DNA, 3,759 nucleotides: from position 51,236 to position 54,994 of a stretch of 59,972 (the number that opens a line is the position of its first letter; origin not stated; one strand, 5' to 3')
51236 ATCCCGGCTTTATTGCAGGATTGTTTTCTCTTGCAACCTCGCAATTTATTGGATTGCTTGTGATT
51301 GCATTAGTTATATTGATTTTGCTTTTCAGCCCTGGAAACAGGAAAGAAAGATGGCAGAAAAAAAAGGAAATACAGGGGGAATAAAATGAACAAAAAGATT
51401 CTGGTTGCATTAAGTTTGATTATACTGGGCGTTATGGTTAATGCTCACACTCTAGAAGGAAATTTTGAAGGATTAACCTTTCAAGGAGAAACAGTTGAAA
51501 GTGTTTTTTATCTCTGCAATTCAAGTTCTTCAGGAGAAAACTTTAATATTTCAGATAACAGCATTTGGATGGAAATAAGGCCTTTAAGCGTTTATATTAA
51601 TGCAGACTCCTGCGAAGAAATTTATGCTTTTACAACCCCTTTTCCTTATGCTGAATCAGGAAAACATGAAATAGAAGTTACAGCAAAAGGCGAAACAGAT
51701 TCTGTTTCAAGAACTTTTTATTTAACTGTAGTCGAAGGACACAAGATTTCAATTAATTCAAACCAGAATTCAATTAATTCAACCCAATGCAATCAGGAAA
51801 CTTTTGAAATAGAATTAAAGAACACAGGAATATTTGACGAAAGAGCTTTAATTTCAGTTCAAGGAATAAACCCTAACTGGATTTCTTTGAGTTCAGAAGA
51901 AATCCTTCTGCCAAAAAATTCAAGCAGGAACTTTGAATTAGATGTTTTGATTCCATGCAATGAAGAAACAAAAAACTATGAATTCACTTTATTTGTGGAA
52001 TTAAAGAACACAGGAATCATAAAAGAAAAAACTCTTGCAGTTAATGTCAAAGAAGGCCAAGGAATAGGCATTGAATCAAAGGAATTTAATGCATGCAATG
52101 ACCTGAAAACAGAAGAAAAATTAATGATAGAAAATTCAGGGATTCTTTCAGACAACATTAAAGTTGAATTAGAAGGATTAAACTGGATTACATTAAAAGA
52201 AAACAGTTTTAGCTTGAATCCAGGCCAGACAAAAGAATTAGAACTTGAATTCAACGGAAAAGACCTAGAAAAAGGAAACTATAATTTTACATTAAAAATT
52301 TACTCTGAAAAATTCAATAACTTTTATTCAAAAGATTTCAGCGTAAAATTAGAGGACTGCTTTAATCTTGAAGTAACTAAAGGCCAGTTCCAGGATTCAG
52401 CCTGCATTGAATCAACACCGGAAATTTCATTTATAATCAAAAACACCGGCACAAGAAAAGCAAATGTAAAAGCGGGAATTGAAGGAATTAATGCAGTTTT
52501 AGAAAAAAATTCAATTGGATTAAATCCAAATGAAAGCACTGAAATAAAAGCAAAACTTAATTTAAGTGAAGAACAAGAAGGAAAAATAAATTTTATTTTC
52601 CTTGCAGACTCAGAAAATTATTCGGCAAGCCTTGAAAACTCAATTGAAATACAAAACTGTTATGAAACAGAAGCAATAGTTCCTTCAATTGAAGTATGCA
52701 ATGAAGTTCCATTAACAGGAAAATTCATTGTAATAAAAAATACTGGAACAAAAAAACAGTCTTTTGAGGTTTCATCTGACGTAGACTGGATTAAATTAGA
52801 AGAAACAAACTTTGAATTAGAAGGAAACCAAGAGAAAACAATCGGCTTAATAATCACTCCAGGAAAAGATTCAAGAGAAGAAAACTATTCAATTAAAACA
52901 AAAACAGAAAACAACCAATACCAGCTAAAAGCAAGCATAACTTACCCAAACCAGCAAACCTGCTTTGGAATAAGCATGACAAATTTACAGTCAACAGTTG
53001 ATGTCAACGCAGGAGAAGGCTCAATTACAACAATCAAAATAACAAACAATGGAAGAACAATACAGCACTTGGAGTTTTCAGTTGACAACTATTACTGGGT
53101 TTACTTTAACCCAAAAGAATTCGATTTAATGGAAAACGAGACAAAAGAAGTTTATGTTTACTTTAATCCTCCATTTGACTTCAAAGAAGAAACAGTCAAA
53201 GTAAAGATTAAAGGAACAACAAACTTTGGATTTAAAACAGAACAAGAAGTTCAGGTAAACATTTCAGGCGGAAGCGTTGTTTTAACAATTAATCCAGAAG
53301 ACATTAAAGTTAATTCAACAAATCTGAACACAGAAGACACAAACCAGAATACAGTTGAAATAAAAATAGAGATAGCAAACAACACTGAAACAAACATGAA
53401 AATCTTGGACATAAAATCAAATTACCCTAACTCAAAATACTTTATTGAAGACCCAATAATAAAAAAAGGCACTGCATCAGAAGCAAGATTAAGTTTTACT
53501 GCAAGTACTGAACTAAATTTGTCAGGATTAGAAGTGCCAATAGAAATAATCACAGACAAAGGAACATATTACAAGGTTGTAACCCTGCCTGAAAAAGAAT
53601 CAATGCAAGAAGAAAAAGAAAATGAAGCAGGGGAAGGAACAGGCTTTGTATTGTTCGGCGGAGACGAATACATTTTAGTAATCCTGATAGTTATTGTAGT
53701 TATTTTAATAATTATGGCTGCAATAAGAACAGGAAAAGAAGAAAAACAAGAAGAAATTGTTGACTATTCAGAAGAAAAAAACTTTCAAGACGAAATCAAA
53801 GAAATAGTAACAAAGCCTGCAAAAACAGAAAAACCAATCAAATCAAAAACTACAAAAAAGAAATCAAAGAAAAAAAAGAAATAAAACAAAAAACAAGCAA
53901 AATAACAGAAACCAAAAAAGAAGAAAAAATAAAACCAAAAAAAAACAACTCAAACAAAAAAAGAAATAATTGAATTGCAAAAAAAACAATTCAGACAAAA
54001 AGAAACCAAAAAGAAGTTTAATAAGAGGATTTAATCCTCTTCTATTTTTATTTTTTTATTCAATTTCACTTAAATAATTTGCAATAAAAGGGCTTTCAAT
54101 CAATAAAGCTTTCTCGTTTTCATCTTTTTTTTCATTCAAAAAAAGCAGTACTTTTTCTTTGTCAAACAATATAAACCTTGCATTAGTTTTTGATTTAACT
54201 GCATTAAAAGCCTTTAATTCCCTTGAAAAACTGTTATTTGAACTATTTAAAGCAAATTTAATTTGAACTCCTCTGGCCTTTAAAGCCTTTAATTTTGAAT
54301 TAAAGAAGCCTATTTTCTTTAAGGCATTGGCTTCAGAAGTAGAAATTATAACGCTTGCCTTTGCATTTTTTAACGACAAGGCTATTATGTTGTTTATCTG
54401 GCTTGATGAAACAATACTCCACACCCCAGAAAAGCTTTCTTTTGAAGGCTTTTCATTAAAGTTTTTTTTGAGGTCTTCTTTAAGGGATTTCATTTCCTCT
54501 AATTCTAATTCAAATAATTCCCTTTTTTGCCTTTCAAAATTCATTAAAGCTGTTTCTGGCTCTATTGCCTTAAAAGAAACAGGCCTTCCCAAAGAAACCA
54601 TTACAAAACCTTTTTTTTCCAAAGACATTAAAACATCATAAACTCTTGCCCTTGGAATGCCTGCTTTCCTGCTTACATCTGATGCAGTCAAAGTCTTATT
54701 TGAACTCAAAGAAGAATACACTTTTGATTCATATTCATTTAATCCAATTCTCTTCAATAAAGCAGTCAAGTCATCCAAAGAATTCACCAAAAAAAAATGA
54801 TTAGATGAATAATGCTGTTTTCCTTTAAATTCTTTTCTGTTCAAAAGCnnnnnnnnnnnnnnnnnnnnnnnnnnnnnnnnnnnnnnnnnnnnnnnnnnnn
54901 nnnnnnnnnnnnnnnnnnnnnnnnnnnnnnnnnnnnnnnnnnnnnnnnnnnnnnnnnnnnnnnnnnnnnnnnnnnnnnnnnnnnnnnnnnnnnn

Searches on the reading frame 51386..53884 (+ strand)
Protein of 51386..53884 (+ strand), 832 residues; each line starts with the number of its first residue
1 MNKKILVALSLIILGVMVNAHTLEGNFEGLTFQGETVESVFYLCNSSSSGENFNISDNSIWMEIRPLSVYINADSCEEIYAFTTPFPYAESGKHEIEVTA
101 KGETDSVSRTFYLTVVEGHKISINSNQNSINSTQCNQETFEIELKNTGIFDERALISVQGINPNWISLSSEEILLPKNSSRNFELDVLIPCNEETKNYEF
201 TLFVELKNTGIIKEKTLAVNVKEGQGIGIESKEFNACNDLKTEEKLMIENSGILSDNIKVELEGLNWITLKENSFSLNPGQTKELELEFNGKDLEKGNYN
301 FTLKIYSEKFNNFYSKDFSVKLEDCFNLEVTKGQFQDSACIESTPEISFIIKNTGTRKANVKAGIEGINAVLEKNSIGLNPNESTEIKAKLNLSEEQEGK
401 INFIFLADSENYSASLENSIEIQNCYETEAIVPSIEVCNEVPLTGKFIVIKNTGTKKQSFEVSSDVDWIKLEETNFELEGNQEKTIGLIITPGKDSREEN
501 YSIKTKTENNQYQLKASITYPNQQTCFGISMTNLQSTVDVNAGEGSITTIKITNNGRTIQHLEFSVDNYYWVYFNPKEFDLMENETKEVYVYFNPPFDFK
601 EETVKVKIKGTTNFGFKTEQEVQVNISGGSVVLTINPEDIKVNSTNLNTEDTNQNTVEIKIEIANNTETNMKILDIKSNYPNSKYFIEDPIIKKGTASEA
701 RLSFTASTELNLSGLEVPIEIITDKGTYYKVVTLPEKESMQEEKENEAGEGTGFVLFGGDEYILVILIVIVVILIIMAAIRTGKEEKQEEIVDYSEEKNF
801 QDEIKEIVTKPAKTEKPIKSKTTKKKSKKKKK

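Call 23: search_protein_families(library=pfam, proteins=[window:51386-53884:+], max_evalue=0.001)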
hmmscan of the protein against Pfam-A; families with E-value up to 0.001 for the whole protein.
window:51386-53884:+ (832 aa): 4 families
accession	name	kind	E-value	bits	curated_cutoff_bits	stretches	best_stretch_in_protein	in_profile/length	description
PF22076.2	Cep192_D6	-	3.5e-09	37.2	35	0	35-81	20-66/101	Cep192 domain 6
PF22067.2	Cep192_D3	-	2.3e-05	24.8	27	0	238-309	15-86/99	Cep192 domain 3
PF22073.2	Cep192_D4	-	0.00013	22.5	35.5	0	540-611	16-95/112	Cep192 domain 4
PF24501.1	Ig_TMEM131L_5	-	0.00071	19.8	27.8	0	576-608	29-59/66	TMEM131L fifth Ig-like domain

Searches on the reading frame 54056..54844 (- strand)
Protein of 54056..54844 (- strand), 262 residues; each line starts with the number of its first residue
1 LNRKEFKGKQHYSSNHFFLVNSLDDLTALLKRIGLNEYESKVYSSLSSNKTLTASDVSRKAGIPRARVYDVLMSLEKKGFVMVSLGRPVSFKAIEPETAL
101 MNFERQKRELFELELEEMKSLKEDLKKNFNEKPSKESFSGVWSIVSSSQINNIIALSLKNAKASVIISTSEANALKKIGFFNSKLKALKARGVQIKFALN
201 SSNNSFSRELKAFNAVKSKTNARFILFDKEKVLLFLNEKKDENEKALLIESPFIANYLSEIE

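Call 24: search_protein_families(library=pfam, proteins=[window:54056-54844:-], max_evalue=0.001)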
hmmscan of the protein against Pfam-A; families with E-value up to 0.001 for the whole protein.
window:54056-54844:- (262 aa): 5 families
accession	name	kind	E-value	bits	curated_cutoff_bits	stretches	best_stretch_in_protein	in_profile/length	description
PF01978.25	TrmB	-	6.9e-23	80.7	25.6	1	30-97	1-68/68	Sugar-specific transcriptional regulator TrmB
PF11495.14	Regulator_TrmB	-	6.7e-05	22.7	22.2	1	141-259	2-121/233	Archaeal transcriptional regulator TrmB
PF18949.5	DUF5693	-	9.1e-05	21.6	29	1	127-239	76-189/609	Family of unknown function (DUF5693)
PF09339.16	HTH_IclR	-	0.0005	20.2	22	1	49-81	16-48/52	IclR helix-turn-helix domain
PF08840.17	BAAT_C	-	0.00095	19.7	20.9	0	140-246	25-129/210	BAAT / Acyl-CoA thioester hydrolase C terminal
